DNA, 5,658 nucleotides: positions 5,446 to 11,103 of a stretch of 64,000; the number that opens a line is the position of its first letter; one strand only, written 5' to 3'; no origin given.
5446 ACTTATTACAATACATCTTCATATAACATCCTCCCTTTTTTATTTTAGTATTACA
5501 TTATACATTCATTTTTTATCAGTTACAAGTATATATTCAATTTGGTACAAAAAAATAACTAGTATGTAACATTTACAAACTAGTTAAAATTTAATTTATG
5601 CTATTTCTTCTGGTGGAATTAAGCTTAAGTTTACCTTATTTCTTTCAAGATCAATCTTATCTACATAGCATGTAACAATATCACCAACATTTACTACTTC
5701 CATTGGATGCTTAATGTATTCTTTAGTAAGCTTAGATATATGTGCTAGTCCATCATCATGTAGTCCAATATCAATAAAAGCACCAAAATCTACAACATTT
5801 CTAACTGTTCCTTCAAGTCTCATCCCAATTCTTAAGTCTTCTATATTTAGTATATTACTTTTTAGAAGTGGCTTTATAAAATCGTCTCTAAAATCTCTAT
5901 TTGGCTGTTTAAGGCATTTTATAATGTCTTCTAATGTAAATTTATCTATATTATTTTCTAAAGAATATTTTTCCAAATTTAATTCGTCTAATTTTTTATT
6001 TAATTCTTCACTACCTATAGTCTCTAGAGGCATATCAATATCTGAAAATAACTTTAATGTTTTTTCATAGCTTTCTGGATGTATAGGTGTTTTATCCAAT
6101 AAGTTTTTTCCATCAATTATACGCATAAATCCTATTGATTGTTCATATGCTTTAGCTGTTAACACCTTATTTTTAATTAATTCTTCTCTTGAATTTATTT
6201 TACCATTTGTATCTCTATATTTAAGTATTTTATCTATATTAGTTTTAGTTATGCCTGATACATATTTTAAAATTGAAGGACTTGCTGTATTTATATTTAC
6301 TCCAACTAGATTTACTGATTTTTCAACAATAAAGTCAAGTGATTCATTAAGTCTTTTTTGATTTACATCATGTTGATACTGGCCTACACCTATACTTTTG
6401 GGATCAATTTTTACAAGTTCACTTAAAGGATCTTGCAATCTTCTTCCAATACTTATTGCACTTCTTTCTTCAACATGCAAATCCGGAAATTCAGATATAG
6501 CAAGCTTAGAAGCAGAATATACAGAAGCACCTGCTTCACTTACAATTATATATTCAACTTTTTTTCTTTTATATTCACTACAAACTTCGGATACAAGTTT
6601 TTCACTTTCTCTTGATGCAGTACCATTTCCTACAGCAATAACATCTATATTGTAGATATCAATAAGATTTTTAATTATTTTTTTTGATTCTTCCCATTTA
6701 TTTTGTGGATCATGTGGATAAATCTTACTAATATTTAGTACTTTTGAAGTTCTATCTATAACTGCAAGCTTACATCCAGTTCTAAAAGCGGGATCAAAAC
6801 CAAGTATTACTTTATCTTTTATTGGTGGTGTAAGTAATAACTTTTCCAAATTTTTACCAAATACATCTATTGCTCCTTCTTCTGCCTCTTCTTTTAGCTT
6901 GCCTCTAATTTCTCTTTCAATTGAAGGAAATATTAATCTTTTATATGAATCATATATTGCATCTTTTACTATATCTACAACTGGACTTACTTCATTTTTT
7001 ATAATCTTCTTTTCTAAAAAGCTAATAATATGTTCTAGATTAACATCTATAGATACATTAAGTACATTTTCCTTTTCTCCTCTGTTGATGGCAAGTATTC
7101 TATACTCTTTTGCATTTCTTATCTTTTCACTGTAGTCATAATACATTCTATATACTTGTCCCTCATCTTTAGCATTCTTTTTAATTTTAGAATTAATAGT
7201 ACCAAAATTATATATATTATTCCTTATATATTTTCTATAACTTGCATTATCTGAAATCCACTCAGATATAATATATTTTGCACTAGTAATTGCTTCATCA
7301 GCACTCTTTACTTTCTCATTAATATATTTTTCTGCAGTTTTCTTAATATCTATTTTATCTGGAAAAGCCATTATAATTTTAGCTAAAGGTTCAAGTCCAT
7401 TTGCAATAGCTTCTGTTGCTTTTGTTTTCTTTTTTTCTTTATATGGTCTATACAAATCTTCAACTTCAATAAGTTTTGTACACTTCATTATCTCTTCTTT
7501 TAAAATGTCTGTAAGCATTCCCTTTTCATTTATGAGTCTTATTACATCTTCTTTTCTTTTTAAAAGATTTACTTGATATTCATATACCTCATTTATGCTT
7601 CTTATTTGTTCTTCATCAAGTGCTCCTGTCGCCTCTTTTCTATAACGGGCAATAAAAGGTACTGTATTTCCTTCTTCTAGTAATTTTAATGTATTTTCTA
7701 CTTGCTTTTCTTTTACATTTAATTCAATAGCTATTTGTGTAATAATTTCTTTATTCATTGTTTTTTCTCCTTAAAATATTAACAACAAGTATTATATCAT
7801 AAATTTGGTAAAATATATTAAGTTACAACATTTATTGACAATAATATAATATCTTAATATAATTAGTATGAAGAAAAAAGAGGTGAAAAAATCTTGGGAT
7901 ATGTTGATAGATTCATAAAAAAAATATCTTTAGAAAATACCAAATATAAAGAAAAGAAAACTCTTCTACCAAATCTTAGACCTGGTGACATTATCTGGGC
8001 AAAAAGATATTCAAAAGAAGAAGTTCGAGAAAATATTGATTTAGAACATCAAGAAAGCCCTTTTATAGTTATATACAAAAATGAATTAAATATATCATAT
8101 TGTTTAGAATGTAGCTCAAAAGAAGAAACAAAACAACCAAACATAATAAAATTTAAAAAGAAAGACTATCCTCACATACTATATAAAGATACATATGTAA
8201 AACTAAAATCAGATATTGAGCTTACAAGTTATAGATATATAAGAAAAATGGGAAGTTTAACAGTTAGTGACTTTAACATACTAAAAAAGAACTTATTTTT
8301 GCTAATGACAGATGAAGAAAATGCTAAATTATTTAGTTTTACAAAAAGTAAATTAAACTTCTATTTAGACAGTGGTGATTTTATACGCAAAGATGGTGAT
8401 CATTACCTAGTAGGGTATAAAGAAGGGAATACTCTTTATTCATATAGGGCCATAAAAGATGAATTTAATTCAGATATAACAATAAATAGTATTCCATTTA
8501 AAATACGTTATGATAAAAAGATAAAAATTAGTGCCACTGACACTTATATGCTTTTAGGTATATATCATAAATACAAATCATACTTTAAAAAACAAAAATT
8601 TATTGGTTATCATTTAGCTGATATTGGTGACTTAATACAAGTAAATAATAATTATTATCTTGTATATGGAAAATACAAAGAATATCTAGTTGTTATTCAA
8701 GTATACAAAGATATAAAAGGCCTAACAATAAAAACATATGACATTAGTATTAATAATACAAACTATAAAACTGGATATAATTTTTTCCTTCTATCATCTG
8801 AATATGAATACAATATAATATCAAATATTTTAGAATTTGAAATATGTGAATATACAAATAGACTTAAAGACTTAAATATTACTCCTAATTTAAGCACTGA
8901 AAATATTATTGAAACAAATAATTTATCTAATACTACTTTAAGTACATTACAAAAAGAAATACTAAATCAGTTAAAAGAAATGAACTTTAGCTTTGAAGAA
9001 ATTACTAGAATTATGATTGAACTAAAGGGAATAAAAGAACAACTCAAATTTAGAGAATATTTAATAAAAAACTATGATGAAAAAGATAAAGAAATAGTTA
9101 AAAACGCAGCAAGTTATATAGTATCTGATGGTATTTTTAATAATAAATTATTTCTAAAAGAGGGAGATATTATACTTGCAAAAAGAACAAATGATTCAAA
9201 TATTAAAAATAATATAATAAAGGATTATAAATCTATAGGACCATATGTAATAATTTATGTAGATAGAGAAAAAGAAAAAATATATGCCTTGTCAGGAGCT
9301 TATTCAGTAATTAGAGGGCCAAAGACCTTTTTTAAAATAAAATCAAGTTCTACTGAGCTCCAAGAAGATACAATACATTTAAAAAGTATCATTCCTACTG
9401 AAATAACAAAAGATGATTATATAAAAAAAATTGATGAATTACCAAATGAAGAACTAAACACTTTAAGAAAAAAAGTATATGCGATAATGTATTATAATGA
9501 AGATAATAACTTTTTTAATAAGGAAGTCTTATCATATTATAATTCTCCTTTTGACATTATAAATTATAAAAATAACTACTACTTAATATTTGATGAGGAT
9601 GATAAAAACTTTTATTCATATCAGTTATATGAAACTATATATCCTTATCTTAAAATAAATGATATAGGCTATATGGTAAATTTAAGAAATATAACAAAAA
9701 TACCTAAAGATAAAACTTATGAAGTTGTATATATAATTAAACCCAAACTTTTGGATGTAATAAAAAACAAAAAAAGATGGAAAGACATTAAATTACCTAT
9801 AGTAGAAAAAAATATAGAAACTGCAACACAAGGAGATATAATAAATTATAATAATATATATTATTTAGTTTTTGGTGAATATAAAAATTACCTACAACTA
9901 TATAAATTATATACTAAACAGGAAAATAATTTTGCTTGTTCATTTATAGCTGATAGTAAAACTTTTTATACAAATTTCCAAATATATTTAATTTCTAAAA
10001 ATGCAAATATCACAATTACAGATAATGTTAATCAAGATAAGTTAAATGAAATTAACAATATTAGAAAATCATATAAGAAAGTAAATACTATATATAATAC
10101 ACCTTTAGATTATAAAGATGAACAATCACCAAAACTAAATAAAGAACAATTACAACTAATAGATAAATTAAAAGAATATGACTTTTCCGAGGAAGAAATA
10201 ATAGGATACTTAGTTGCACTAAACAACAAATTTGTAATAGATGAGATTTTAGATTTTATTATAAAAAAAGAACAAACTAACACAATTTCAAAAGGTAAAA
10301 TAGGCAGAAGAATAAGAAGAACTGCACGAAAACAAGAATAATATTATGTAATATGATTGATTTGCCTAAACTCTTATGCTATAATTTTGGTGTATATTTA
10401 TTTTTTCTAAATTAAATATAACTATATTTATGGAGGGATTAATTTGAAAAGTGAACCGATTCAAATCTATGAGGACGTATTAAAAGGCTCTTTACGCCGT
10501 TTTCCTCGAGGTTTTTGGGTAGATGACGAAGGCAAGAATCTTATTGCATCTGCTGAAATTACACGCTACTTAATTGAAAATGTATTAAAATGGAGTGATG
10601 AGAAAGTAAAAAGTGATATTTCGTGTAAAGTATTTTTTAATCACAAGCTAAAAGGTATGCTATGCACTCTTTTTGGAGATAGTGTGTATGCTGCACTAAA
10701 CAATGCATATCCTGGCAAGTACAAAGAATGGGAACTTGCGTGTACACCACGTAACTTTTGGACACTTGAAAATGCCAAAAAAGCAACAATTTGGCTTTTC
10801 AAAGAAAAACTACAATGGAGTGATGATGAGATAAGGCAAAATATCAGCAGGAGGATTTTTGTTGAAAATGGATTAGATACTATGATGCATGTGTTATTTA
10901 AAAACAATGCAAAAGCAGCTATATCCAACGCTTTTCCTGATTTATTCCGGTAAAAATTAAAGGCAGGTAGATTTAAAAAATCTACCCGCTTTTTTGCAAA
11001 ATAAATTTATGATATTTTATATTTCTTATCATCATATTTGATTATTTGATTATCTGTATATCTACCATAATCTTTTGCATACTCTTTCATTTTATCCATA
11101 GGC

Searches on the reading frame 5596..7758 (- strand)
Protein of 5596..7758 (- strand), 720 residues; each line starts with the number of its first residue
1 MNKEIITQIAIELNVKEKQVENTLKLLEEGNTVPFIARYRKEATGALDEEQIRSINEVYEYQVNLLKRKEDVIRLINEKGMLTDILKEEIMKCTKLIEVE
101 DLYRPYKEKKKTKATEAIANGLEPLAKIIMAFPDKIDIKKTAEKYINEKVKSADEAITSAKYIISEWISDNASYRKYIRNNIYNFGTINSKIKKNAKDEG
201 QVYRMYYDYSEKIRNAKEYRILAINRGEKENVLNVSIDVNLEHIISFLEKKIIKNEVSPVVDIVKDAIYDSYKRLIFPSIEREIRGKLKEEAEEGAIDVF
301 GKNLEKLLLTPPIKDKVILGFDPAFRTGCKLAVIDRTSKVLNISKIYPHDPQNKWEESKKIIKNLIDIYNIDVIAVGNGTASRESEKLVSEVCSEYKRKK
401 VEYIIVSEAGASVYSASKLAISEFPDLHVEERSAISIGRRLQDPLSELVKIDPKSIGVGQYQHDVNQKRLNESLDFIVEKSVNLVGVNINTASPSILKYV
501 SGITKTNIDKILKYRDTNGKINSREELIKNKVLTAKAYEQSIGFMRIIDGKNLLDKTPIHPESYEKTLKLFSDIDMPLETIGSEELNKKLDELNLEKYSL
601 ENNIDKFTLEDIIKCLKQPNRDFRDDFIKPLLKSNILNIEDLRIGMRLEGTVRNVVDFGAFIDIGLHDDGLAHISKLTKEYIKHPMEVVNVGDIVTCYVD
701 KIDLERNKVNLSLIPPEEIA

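Call 42: search_protein_families(library=pfam, proteins=[window:5596-7758:-], max_evalue=0.01)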
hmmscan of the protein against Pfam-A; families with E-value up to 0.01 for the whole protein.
window:5596-7758:- (720 aa): 9 families
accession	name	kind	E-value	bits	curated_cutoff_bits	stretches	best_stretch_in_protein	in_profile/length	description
PF16921.10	Tex_YqgF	-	1.3e-53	181.2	27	1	316-442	1-126/126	Tex protein YqgF-like domain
PF09371.15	Tex_N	-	2.1e-30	104.7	32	1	4-76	2-74/75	Tex-like protein N-terminal domain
PF22706.1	Tex_central_region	-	2.7e-27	96.3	27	1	137-300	5-178/178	Tex central region-like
PF12836.13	HHH_3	-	2.2e-18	66.6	27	1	482-546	1-65/65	Helix-hairpin-helix motif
PF17674.7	HHH_9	-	3.6e-15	57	23.1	1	552-624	1-70/70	HHH domain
PF00575.29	S1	-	4.2e-14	53.1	22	1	643-713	3-73/74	S1 RNA binding domain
PF14635.12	HHH_7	-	1.5e-09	38.5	27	1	455-547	5-103/104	Helix-hairpin-helix motif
PF14639.11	YqgF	-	3.5e-07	30.6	35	1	333-449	25-147/150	Holliday-junction resolvase-like of SPT6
PF23459.1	S1_RRP5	-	1.4e-06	29.2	27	1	643-713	2-72/72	RRP5 S1 domain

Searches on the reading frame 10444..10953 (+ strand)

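Call 41: search_protein_families(library=pfam, proteins=[window:10444-10953:+], max_evalue=0.01)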
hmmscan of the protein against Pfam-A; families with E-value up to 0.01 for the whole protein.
window:10444-10953:+ (169 aa): 1 family
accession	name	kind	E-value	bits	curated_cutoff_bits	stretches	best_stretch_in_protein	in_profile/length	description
PF13255.11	DUF4046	-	6.8e-09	36.6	22.8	1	6-90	2-86/90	Protein of unknown function (DUF4046)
